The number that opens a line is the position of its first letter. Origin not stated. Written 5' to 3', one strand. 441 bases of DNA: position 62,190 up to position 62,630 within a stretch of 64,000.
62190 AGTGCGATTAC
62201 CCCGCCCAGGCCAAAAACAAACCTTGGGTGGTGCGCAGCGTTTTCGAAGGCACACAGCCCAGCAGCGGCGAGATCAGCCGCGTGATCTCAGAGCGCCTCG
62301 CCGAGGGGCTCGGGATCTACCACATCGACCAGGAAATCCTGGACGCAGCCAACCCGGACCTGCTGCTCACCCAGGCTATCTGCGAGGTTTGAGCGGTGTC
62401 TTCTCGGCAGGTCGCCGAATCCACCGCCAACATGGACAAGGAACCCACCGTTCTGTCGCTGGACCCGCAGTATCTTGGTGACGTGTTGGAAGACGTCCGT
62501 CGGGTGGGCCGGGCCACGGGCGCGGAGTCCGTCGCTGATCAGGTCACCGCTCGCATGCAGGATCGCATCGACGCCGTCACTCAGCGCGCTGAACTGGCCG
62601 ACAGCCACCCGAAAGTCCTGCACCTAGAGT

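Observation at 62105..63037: BtuF-like binding-fold protein split by an in-frame UGA inside a C-x-x-U motif: possible new selenoprotein family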

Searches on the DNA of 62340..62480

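Call 57: search_rna_families(source=window, start=62340, end=62480, threshold=evalue, max_evalue=10, show_alignments=3)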
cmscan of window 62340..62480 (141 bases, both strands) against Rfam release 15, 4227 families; matches with E-value up to 10: 0.
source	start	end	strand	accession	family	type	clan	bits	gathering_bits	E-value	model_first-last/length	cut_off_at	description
